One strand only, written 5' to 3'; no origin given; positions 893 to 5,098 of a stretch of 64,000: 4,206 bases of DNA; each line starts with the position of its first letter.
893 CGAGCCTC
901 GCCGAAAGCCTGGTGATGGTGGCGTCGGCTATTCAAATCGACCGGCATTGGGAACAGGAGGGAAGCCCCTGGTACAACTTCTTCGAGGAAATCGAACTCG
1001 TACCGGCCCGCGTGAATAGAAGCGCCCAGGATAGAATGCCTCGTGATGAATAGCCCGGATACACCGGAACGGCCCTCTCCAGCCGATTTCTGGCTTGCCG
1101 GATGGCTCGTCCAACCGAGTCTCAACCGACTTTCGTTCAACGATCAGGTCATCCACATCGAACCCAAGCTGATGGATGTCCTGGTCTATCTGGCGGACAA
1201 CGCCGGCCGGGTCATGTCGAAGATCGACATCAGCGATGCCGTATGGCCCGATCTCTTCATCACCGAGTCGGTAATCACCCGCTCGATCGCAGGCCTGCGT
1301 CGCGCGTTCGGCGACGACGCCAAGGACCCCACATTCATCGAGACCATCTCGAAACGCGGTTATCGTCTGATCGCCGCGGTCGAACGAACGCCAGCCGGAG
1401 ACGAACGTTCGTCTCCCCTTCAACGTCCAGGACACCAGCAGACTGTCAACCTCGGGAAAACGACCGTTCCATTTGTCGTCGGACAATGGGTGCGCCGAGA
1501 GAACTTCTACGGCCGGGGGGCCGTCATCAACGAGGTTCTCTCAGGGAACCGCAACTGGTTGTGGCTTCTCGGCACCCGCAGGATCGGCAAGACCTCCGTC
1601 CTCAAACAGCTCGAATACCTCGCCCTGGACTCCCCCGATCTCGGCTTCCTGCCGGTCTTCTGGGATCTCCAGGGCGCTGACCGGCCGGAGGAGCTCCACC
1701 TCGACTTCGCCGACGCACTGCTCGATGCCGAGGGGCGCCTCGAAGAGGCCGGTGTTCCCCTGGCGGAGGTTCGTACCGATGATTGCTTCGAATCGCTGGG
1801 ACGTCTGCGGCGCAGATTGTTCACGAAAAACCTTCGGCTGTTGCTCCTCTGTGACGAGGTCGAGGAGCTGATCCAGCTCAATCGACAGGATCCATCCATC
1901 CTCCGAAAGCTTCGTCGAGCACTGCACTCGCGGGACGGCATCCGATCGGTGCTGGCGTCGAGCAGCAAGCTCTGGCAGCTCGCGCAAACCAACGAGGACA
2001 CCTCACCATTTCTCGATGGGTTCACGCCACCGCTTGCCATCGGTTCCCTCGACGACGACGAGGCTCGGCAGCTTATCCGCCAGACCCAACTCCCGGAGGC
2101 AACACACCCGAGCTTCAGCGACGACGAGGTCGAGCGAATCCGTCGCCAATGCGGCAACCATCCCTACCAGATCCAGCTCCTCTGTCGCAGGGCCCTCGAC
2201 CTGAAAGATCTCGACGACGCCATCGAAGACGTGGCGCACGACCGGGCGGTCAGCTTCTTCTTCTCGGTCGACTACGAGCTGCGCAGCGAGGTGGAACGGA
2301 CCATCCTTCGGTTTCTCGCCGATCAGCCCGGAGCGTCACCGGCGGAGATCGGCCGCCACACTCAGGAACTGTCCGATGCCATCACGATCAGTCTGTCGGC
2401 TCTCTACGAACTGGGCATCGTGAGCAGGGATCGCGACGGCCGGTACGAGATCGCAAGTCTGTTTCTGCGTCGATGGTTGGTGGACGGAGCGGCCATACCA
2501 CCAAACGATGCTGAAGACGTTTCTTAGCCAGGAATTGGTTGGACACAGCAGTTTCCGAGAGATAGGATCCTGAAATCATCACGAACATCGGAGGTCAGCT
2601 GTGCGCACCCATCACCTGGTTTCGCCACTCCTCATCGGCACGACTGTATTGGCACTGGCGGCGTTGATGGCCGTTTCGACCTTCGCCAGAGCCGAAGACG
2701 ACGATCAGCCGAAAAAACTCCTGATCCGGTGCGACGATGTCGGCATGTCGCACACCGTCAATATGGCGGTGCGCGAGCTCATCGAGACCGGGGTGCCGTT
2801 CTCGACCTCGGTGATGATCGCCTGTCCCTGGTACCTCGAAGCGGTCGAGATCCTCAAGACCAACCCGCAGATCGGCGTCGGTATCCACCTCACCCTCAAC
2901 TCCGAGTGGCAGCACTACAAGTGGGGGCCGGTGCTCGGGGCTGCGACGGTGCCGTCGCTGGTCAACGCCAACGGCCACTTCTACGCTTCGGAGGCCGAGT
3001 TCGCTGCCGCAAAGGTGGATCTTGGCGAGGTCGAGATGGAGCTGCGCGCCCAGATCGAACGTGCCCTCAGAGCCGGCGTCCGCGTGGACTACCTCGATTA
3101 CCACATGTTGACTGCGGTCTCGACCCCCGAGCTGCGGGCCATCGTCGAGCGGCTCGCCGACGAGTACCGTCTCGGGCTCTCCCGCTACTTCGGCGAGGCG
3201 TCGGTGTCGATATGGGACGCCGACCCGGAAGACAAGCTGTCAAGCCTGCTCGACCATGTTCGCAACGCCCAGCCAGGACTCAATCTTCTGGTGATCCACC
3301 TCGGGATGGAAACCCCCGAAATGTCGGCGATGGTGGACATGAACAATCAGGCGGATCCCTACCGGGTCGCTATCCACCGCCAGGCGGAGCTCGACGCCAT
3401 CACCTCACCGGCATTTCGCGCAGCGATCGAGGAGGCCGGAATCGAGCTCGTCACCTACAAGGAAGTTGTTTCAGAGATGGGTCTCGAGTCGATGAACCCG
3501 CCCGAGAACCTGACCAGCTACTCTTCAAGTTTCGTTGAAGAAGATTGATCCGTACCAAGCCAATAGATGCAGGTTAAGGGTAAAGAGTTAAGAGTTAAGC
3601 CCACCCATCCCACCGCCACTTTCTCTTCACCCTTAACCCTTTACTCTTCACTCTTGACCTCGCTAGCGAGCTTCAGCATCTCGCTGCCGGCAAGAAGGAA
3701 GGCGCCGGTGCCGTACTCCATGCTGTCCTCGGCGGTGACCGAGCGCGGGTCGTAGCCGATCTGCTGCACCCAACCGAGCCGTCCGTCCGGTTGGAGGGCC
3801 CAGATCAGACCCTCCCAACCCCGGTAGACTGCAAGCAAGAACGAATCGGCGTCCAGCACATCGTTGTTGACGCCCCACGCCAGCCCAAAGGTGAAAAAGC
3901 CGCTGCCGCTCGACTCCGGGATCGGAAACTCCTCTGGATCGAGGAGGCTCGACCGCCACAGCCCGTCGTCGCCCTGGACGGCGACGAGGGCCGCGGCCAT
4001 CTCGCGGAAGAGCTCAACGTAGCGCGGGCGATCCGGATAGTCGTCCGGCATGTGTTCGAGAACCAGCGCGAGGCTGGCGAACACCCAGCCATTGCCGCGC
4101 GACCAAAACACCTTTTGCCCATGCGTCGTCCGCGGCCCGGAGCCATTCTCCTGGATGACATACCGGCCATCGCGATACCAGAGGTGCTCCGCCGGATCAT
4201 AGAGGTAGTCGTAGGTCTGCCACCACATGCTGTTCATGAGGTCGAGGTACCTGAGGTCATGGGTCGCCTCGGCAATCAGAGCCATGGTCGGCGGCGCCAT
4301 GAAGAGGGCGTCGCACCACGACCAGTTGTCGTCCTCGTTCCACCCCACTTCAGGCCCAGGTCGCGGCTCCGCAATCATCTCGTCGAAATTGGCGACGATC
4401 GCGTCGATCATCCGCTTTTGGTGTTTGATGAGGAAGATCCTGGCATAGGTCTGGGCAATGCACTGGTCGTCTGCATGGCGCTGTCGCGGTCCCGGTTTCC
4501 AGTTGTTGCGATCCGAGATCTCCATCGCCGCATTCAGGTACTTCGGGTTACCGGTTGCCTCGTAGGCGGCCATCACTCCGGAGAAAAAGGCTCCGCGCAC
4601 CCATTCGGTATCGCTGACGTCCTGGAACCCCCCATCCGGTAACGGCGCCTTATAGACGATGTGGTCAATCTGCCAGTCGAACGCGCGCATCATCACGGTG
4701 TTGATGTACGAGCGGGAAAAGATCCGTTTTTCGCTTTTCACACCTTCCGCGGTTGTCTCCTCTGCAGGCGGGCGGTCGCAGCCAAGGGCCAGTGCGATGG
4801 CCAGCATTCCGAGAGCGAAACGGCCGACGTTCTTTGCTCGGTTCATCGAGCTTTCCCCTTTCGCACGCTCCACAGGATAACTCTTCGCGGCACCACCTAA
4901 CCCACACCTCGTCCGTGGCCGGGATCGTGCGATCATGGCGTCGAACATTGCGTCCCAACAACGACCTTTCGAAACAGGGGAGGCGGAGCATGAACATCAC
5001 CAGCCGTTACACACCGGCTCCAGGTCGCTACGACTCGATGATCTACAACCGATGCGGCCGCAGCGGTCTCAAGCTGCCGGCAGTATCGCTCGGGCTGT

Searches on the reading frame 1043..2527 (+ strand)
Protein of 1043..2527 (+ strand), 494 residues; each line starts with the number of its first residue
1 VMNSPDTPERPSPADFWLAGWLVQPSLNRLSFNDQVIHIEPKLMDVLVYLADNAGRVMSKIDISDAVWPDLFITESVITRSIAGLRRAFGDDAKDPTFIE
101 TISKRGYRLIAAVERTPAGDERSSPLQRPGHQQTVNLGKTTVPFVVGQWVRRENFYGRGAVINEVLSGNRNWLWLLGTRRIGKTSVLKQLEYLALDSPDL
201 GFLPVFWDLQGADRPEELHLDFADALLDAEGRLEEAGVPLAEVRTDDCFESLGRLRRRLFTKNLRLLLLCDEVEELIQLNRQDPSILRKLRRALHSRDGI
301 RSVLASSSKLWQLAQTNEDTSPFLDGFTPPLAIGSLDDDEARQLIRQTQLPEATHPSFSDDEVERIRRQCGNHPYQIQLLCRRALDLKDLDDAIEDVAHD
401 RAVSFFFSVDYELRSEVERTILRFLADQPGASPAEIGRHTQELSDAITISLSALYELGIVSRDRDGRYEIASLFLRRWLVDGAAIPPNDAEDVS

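Call 100: search_protein_families(library=pfam, proteins=[window:1043-2527:+], max_evalue=0.000001)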
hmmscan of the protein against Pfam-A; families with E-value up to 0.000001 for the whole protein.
window:1043-2527:+ (494 aa): 1 family
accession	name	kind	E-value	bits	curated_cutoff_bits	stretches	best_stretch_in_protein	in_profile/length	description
PF00486.34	Trans_reg_C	-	3.3e-15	56.3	26.2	1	35-109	2-77/77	Transcriptional regulatory protein, C terminal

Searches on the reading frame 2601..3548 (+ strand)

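Call 100: search_protein_families(library=pfam, proteins=[window:2601-3548:+], max_evalue=0.000001)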
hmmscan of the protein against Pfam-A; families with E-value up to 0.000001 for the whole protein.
window:2601-3548:+ (315 aa): 1 family
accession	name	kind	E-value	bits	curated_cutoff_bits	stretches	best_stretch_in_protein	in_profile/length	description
PF04794.17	YdjC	-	2.1e-49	169.2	29.7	1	39-278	1-266/266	YdjC-like protein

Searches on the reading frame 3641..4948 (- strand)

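Call 100: search_protein_families(library=pfam, proteins=[window:3641-4948:-], max_evalue=0.000001)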
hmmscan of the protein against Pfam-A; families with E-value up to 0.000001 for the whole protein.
window:3641-4948:- (435 aa): 1 family
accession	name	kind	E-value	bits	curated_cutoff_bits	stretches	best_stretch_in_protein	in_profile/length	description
PF07470.19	Glyco_hydro_88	-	2.7e-78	263.9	26.6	1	108-427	21-351/352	Glycosyl Hydrolase Family 88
